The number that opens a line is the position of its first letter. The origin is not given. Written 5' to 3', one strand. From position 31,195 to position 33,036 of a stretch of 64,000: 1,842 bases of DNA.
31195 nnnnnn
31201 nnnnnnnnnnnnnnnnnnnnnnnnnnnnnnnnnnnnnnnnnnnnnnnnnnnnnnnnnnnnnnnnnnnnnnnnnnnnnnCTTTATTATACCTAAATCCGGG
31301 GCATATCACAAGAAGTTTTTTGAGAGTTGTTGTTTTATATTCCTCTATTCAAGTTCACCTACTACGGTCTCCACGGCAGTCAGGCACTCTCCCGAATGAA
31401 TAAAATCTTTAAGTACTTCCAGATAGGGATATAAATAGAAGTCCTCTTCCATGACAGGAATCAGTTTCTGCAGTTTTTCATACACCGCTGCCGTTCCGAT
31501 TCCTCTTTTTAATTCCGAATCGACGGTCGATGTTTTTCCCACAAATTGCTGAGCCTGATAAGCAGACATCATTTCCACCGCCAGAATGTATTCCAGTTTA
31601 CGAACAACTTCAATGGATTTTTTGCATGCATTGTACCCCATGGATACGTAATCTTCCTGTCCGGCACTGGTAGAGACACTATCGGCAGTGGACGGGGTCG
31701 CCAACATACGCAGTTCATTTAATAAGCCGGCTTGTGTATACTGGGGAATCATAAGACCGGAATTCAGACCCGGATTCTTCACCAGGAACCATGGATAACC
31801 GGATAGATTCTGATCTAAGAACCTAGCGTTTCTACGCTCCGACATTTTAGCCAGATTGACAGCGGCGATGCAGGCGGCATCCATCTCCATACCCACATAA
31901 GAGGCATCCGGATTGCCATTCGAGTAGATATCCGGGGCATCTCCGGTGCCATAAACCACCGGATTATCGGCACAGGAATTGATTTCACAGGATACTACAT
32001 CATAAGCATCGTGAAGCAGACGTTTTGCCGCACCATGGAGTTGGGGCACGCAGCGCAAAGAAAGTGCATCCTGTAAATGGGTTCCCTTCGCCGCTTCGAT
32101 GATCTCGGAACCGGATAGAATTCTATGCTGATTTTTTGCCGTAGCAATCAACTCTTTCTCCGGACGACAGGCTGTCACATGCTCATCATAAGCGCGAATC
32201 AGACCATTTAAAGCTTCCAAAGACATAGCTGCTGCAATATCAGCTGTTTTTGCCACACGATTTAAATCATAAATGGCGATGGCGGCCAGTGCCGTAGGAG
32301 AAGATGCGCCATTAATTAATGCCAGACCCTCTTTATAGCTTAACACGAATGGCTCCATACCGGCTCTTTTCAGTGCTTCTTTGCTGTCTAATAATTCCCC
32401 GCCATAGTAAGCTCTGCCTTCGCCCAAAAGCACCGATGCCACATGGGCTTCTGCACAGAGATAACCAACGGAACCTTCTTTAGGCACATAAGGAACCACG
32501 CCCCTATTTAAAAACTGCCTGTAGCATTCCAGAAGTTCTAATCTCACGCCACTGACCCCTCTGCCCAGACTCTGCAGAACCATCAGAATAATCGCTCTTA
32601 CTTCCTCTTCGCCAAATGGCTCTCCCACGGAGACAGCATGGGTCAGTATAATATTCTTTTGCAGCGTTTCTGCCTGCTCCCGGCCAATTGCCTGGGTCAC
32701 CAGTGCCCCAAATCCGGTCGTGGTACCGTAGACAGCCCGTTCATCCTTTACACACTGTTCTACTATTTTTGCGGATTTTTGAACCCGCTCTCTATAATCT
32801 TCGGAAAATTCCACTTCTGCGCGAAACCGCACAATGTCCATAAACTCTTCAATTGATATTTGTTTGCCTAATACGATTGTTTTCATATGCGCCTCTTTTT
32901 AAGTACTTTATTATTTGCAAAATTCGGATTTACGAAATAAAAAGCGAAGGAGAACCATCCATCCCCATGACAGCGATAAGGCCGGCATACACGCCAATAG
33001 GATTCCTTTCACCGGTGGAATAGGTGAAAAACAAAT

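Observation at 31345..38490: Probable ergothioneine/hercynine-to-trimethylamine locus likely to be mis-annotated as hutH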

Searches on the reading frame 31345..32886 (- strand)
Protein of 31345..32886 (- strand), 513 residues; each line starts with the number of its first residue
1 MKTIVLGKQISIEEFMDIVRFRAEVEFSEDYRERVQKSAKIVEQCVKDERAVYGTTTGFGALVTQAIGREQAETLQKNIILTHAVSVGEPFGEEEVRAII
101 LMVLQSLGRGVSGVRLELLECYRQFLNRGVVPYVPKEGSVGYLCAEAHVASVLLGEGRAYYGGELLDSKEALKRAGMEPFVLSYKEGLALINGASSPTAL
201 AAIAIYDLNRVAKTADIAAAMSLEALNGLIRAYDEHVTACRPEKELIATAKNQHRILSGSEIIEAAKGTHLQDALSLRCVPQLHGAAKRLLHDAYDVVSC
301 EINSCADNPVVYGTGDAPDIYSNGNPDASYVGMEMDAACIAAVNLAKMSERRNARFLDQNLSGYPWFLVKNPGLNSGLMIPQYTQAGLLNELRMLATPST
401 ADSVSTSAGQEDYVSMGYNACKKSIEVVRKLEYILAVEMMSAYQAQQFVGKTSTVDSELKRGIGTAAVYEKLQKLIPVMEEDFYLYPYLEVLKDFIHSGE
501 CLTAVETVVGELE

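Call 3: search_solved_structures(query=window:31345-32886:-, max_evalue=0.001, show_alignments=2)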
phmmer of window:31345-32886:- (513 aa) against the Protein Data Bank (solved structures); distinct sequences matched with E-value up to 0.001: 39.
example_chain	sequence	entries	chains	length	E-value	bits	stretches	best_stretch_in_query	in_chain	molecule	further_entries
7tqr_A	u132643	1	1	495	1.3e-96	327.3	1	7-482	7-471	Probable histidine ammonia-lyase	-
6v6h_A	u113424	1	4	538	8e-84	285.1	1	23-455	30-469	Histidine ammonia-lyase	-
1b8f_A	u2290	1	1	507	3.3e-80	273.2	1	34-448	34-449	Histidine ammonia-lyase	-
1eb4_A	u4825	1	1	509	1.3e-79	271.3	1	34-448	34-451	HISTIDINE AMMONIA-LYASE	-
1gkj_A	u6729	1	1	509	1.5e-79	271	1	34-448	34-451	HISTIDINE AMMONIA-LYASE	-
1gk2_A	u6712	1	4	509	1.6e-79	270.9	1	34-448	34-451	HISTIDINE AMMONIA-LYASE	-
1gk3_A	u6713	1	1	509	2e-79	270.6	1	34-448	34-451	HISTIDINE AMMONIA-LYASE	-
1gkm_B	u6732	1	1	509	2.5e-79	270.3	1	34-448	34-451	Histidine ammonia-lyase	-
3kdy_A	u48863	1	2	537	8.6e-71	242.2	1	5-505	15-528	Histidine ammonia-lyase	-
3unv_A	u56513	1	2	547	1.8e-70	241.1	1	5-493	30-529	AdmH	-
2rjr_A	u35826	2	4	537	4.3e-70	239.8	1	5-505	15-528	Tyrosine aminomutase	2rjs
2ohy_A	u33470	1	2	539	4.4e-70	239.8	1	5-505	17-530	Tyrosine aminomutase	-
2qve_A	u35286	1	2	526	4.7e-70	239.7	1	6-505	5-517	Tyrosine Aminomutase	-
3kdz_A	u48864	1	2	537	1.3e-69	238.2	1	5-505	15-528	Histidine ammonia-lyase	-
6s7j_A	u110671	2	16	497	5e-55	190.2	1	4-502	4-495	Uncharacterized protein | ergothionase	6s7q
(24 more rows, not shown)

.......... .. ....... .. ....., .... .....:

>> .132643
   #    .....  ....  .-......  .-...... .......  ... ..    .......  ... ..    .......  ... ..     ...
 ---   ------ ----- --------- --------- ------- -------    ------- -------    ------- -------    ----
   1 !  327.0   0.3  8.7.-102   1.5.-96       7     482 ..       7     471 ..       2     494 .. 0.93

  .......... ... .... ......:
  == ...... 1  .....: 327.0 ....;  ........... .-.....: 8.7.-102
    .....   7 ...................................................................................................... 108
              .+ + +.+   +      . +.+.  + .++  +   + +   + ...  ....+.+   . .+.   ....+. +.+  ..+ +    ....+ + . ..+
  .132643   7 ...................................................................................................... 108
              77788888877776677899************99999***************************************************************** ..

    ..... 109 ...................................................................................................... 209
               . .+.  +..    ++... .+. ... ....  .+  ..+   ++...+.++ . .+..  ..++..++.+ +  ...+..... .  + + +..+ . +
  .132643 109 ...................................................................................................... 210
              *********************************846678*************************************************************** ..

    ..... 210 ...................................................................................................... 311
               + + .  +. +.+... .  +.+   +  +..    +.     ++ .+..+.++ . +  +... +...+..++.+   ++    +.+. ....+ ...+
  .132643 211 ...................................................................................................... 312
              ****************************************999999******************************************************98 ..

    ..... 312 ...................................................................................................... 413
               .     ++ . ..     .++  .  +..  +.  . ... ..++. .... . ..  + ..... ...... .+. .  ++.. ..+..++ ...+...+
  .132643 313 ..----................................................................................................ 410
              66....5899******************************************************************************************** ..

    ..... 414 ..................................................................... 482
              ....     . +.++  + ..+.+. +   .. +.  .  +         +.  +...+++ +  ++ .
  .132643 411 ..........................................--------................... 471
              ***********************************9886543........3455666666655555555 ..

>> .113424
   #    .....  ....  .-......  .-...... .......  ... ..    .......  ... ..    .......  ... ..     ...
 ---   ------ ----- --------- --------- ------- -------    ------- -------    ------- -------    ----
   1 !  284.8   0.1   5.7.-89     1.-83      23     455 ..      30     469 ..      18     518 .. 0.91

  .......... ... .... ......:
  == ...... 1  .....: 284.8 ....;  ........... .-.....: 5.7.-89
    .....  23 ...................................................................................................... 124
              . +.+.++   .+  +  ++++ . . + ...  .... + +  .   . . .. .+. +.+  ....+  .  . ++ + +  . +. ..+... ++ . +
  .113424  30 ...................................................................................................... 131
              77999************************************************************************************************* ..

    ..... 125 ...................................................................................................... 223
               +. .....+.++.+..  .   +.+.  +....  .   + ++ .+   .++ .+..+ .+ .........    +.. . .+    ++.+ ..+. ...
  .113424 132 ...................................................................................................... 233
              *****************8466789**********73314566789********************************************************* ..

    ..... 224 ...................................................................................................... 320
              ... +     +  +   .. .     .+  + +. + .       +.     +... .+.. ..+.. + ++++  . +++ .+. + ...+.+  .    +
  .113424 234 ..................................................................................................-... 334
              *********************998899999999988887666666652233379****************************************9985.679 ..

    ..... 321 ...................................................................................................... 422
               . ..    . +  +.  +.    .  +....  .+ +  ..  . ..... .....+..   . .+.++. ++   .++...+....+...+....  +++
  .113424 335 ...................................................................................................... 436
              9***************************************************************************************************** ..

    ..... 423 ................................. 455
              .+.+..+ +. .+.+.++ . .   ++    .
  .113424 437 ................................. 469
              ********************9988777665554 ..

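Call 5: search_protein_families(library=pfam, proteins=[window:31345-32886:-])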
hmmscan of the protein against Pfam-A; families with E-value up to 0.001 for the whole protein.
window:31345-32886:- (513 aa): 1 family
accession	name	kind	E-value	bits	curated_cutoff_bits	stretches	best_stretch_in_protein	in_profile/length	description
PF00221.24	Lyase_aromatic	-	1.5e-157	525.5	27.3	1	11-473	2-465/466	Aromatic amino acid lyase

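Call 6: search_protein_families(library=ncbifam, proteins=[window:31345-32886:-])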
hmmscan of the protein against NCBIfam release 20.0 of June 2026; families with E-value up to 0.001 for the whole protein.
window:31345-32886:- (513 aa): 8 families
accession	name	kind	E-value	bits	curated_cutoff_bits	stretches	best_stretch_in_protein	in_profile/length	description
NF006871.0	PRK09367.1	subfamily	4.4e-154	513.9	524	1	4-507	5-503/505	histidine ammonia-lyase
TIGR01225.1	hutH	equivalog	9.5e-148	492.8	539.15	1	5-507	3-500/506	histidine ammonia-lyase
TIGR04475.1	Phe_D_beta_mut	equivalog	8.4e-103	344.7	800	1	4-496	4-509/510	phenylalanine aminomutase (D-beta-phenylalanine forming)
TIGR03832.1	Tyr_2_3_mutase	equivalog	5.5e-89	299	501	2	7-263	3-263/507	tyrosine 2,3-aminomutase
NF053541.1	FlxA_rubin_TAL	equivalog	5.1e-78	262.7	700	1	11-497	2-497/498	flexirubin biosynthesis tyrosine ammonia-lyase FlxA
TIGR01226.1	phe_am_lyase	equivalog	2e-58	198.3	519.15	1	6-446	36-498/680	phenylalanine ammonia-lyase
NF041222.1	BagA_FevW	exception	1.8e-51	175.3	1000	1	9-504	7-522/529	bagremycin/ferroverdin biosynthesis tyrosine ammonia-lyase BagA/FevW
TIGR04473.1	taxol_Phe_23mut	exception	3.4e-35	121.4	1250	1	28-446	55-494/687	phenylalanine aminomutase (L-beta-phenylalanine forming)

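Call 8: find_homologous_proteins(query=window:31345-32886:-)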
Query window:31345-32886:- (513 aa): 7810 proteins with E <= 0.001 among 8000 candidates; the best 120 are listed.
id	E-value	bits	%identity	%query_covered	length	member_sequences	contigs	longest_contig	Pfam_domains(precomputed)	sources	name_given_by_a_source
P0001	0.0e+0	1127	100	100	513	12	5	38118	PF00221.25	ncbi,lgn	ncbi:MAG: aromatic amino acid ammonia-lyase [Clostridium sp.]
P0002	2.2e-292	988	86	100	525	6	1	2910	PF00221.25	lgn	-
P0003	2.3e-289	978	85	100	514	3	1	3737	PF00221.25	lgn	-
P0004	4.9e-287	970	84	100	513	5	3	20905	PF00221.25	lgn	-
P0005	2.7e-272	921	80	100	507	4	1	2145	PF00221.25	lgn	-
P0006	5.4e-264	894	77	100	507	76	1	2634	PF00221.25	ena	-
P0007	7.7e-263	890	77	100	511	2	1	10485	PF00221.25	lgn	-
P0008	5.3e-257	871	77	100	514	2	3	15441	PF00221.25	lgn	-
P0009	5.3e-256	868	76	100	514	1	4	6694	PF00221.25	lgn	-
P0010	3.3e-249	845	73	100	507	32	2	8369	PF00221.25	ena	-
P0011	9.0e-249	844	73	100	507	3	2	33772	PF00221.25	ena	-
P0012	2.1e-248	843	73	100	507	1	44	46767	PF00221.25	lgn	-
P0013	1.1e-245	834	73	100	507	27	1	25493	PF00221.25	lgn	-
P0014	1.1e-244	831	73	100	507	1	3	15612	PF00221.25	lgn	-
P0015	3.8e-244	829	73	100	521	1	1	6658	PF00221.25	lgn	-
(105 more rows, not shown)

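Call 18: find_related_loci(query=window:31345-32886:-, collection=genome_contigs, flank=10000)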
Query window:31345-32886:- (513 aa) in genome_contigs; peptide patterns used: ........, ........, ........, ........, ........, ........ (x = any residue, [..] = any of these).
233 stretches matched a pattern; 63 encode a relative of the query (tblastn E <= 1e-3); 63 distinct loci.
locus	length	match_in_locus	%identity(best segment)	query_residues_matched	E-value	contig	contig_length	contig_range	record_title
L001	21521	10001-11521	77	1-513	0e+0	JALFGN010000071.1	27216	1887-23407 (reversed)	MAG: Blautia sp. isolate SUG660 k141_192929, whole genome shotgun sequence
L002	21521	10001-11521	77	1-513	0e+0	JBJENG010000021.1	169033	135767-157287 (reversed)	MAG: Blautia sp. isolate LOHA32_bin.009 NODE_16_length_169033_cov_14.003255, whole genome shotgun sequence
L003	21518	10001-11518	73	1-512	0e+0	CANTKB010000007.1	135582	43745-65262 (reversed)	MAG TPA_asm: uncultured Blautia sp. isolate SRR15633990_bin.12_metawrap_v1.3_MAG genome assembly, contig: NODE.74_length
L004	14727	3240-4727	71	1-502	0e+0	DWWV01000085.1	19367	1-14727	MAG TPA_asm: Candidatus Blautia merdigallinarum isolate ChiSxjej6B18-287 ChiSxjej6B18M5__C118008_L19367_SAMN08009924, wh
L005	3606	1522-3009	70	1-502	0e+0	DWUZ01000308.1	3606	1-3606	MAG TPA_asm: Candidatus Blautia ornithocaccae isolate ChiBcec1-3711 ChiBcec1__C91154_L3606_SAMN08009753, whole genome sh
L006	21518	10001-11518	67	2-513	0e+0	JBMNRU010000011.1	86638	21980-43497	MAG: Lachnospiraceae bacterium isolate SBF912SR2HQ0062 scaffold_1061_c1, whole genome shotgun sequence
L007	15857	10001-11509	69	1-509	0e+0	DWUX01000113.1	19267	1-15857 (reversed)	MAG TPA_asm: Candidatus Blautia stercoripullorum isolate ChiW19-6364 ChiW19__C55112_L19267_SAMN06858702, whole genome sh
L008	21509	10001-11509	67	1-509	0e+0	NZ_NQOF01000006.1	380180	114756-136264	Blautia hominis strain KB1 KB1_contig6, whole genome shotgun sequence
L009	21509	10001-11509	68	1-509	0e+0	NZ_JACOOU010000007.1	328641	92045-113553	Blautia celeris strain NSJ-34 HP-D35-62_ctg007, whole genome shotgun sequence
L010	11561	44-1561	65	2-513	0e+0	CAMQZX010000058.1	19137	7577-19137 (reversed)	MAG TPA_asm: uncultured Lachnospiraceae bacterium isolate ERR5647218_bin.4_metawrap_v1.3_MAG genome assembly, contig: NO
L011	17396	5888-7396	63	1-509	0e+0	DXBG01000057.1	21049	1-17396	MAG TPA_asm: Candidatus Blautia pullicola isolate 1068 ChiHcec17__C33028_L21049_SAMN08010063, whole genome shotgun seque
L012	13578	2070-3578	62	1-509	0e+0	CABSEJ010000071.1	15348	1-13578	MAG TPA_asm: uncultured Blautia sp. isolate MGYG-HGUT-02215 genome assembly, contig: GUT_GENOME138767_71, whole genome s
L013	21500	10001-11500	63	1-506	0e+0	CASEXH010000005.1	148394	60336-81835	uncultured Firmicutes bacterium isolate A106_L4_349349_idba_bin.108 genome assembly, contig: A106_L4_349349_idba_bin.108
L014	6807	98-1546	64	18-503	0e+0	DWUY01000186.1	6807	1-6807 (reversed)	MAG TPA_asm: Candidatus Blautia avicola isolate ChiBcec6-4105 ChiBcec6__C124062_L6807_SAMN08009758, whole genome shotgun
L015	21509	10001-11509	68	1-509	0e+0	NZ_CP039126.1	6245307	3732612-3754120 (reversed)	Blautia producta strain DSM 2950 chromosome, complete genome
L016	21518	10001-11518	58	1-512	0e+0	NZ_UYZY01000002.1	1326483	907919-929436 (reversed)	Clostridium transplantifaecale strain Marseille-P8228, whole genome shotgun sequence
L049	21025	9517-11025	51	4-512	5e-172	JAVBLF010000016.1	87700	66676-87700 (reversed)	MAG: Eubacteriales bacterium isolate EPI_MAG_00016 c_000001906372, whole genome shotgun sequence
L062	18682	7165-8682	57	1-512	0e+0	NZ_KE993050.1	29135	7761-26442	[Clostridium] symbiosum ATCC 14940 Scaffold950, whole genome shotgun sequence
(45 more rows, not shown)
